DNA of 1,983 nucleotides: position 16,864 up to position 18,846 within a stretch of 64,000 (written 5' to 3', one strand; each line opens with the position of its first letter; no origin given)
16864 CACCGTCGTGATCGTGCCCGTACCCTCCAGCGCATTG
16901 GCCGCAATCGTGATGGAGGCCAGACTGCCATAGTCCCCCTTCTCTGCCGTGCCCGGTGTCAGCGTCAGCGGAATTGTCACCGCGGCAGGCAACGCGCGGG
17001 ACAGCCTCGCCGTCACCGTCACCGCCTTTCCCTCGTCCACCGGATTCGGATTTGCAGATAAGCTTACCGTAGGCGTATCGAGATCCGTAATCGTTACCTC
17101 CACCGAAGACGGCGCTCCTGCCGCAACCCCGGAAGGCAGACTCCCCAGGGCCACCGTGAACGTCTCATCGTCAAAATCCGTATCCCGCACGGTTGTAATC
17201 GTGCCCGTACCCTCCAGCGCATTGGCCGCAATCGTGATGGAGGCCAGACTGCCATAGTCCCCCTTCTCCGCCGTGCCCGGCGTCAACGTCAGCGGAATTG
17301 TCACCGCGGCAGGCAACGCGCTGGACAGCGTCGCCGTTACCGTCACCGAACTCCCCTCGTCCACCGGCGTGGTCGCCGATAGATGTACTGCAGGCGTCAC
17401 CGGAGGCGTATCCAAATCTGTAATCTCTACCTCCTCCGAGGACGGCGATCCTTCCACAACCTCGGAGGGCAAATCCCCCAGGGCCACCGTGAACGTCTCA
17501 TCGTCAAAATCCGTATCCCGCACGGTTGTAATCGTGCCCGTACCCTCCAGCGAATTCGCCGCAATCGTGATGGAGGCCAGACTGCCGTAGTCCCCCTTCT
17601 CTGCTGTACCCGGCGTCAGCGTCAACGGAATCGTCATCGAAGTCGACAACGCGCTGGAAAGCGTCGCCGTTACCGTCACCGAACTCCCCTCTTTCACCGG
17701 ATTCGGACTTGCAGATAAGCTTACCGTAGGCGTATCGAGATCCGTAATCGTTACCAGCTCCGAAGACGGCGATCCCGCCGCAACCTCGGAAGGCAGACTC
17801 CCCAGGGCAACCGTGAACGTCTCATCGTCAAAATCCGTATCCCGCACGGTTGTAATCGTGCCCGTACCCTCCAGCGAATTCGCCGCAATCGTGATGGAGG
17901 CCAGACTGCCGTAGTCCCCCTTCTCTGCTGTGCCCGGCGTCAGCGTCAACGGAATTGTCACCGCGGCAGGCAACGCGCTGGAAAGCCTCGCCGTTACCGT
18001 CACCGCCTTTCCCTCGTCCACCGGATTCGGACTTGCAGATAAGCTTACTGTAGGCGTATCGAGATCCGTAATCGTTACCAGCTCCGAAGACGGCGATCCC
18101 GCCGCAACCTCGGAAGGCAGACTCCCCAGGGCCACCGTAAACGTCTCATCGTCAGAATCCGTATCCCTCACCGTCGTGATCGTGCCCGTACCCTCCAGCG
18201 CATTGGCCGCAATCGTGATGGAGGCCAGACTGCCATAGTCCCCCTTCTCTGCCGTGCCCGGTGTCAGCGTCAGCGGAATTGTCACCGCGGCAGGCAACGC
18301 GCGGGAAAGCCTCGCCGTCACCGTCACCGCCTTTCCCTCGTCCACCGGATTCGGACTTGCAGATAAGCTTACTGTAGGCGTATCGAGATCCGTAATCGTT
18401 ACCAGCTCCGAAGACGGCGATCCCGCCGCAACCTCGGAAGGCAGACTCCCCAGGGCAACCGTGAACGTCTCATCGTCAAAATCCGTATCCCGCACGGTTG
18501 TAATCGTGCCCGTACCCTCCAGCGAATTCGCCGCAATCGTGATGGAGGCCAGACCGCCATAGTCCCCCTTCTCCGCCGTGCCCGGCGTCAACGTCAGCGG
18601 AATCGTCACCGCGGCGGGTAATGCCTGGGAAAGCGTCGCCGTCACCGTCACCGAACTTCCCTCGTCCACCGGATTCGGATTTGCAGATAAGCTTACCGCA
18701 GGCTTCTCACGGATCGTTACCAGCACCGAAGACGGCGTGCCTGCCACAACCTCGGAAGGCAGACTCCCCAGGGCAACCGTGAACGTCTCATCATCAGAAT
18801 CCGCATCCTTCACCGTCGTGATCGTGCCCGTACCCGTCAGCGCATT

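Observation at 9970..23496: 4,508-aa Calx-beta array fused to an autotransporter barrel in a T9SS-type genome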

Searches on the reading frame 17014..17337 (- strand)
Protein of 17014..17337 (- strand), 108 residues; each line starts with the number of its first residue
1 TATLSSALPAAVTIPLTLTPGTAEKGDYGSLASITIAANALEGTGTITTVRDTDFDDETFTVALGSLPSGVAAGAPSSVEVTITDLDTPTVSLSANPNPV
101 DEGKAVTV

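Call 65: search_protein_families(library=pfam, proteins=[window:17014-17337:-], max_evalue=1)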
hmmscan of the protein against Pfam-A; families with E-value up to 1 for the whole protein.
window:17014-17337:- (108 aa): 2 families
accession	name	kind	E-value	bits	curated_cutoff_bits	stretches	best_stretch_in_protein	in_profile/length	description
PF16397.10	DUF5006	-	0.0024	17.5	34.1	1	7-90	172-257/263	Domain of unknown function (DUF5006)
PF20579.4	LapA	-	0.19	12.6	27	0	32-59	41-68/99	LapA domain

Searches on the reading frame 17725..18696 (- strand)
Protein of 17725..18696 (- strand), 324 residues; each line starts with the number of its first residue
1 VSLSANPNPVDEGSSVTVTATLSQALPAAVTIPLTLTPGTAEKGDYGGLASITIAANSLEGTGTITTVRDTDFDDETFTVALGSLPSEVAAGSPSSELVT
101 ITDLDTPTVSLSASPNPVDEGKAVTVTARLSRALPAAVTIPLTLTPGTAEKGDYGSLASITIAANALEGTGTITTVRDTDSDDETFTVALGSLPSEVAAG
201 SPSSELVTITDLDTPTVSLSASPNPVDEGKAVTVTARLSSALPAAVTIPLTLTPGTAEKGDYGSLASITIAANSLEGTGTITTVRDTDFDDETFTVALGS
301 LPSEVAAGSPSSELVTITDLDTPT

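Call 80: find_homologous_proteins(query=window:17725-18696:-, max_evalue=1e-10)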
Query window:17725-18696:- (324 aa): 295 proteins with E <= 1e-10 among 8000 candidates; the best 120 are listed.
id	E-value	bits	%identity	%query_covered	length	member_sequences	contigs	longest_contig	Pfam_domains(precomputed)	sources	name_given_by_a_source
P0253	8.3e-149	513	66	96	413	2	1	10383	-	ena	-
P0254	3.7e-101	356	59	95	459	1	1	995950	PF20579.5,PF03160.21,PF16397.11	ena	-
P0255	1.1e-82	296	57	98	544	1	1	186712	PF22352.3,PF00801.27,PF17963.8,PF20579.5,PF03160.21,PF16397.11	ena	-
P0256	3.7e-81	291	57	100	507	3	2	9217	PF20579.5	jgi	-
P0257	9.8e-80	286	53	99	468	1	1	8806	PF20579.5,PF03160.21,PF16397.11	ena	-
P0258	1.1e-76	276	67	72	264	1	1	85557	PF20579.5,PF03160.21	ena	-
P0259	1.1e-73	266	59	82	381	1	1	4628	PF00801.27,PF20579.5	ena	-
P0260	1.2e-73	266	57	93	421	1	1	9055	PF03160.21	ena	-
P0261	2.1e-72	262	68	66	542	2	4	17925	PF06468.20,PF22352.3,PF00801.27,PF17963.8,PF20579.5,PF03160.21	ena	-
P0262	2.0e-71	259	48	100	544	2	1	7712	PF20579.5,PF03160.21,PF18962.8,PF13584.13,PF19078.7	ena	-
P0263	3.1e-71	258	49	78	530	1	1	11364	PF20579.5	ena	-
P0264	5.7e-70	254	49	97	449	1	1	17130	PF00404.25,PF20579.5,PF16397.11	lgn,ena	-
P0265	4.6e-69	251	61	82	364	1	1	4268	PF20579.5,PF03160.21,PF16397.11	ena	-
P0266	1.1e-68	250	65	65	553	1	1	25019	PF06468.20,PF00801.27,PF20579.5,PF03160.21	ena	-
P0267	1.2e-68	250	63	74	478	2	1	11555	PF00801.27,PF17963.8,PF20579.5,PF03160.21,PF00028.24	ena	-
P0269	3.9e-67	245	65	66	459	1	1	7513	PF06468.20,PF03160.21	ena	-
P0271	3.7e-61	225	55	81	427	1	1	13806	PF12733.14,PF20579.5,PF16397.11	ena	-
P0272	1.3e-60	223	57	61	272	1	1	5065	PF03160.21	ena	-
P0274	4.1e-60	222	73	32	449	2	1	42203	PF06468.20,PF20579.5,PF00041.28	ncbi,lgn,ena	-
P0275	2.9e-57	212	52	78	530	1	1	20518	PF20579.5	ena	-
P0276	3.7e-57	212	58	66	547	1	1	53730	PF12733.14,PF20579.5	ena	-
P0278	9.9e-54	201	44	100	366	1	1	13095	PF03160.21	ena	-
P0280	5.7e-53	198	64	53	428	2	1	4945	PF06468.20,PF03160.21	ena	-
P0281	9.8e-53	197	66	57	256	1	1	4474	PF20579.5,PF03160.21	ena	-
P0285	1.8e-50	190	63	60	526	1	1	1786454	PF12733.14,PF20579.5,PF03160.21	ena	-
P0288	2.3e-49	186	46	92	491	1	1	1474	PF20579.5,PF00041.28,PF16656.12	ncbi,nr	ncbi:MAG: fibronectin type III domain-containing protein, partial [Chloroflexi bacterium]|nr:fibrone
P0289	2.9e-49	186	58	65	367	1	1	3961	PF20579.5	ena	-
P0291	1.4e-45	174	67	49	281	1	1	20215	PF20579.5,PF03160.21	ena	-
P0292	5.3e-45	172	40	100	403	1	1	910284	PF20579.5,PF03160.21,PF02018.24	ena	-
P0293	1.7e-43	167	47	75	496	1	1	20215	PF20579.5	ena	-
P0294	4.9e-43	166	52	65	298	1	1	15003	PF20579.5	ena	-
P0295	5.7e-43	165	51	70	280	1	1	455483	PF20579.5,PF03160.21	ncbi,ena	-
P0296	1.7e-42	164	48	86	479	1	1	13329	PF20579.5,PF03160.21,PF16397.11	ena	-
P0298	2.1e-41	160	54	58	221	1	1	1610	PF03160.21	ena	-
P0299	2.4e-41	160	49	81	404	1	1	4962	PF20579.5,PF13927.13,PF03160.21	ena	-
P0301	1.2e-40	158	63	48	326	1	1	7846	PF21027.4,PF22352.3,PF00801.27,PF17963.8,PF17892.8,PF20579.5,PF17803.8,PF18911.7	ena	-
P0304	4.2e-40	156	49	71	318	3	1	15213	PF20579.5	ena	-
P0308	1.5e-39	154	50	76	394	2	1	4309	PF20579.5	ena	-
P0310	1.8e-36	144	54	57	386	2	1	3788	PF20579.5,PF16397.11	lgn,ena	-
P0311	1.8e-36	144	44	77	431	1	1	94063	PF03160.21,PF18962.8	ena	-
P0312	4.9e-36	143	57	48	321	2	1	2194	PF20579.5,PF03160.21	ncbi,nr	ncbi:MAG: hypothetical protein OXG35_15055 [Acidobacteria bacterium]|nr:hypothetical protein [Acidob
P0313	5.0e-36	143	60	36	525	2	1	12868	PF12733.14,PF20579.5,PF03160.21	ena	-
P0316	7.2e-35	139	65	41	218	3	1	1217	PF20579.5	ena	-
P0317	7.3e-35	139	52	56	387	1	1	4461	PF20579.5,PF03160.21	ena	-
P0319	1.0e-33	135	48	66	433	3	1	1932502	PF20579.5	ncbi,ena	-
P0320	1.1e-33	135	38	86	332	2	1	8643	PF20579.5,PF03160.21,PF17766.8,PF23619.2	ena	-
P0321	1.2e-33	135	37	77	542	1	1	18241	PF20579.5,PF03160.21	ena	-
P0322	3.0e-33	133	39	95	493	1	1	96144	PF03160.21,PF18962.8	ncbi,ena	-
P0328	1.6e-32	131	62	42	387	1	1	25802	PF00801.27,PF20579.5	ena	-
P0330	3.6e-32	130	44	79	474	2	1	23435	PF03160.21,PF18962.8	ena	-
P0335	9.5e-32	129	44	73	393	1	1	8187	PF20579.5,PF17766.8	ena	-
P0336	1.5e-31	128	69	33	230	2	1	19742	PF18962.8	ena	-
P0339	2.9e-31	127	40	86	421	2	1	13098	PF20579.5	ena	-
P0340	2.9e-31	127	63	41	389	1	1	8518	PF00801.27,PF20579.5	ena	-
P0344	5.3e-31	126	51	66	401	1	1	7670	PF20579.5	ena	-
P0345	8.3e-31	125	37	100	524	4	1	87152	PF03160.21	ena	-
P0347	9.4e-31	125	59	42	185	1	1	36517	PF20579.5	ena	-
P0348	9.7e-31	125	38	94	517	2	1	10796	PF03160.21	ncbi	-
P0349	1.2e-30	125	59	39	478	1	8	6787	PF20579.5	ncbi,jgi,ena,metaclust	metaclust:\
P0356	3.2e-30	124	43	77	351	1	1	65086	PF12892.14,PF20579.5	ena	-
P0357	3.7e-30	123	43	86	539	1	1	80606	PF03160.21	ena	-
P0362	5.5e-30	123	69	33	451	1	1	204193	PF06468.20,PF20579.5,PF00041.28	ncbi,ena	-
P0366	1.2e-29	122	44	70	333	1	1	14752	PF20579.5,PF03160.21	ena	-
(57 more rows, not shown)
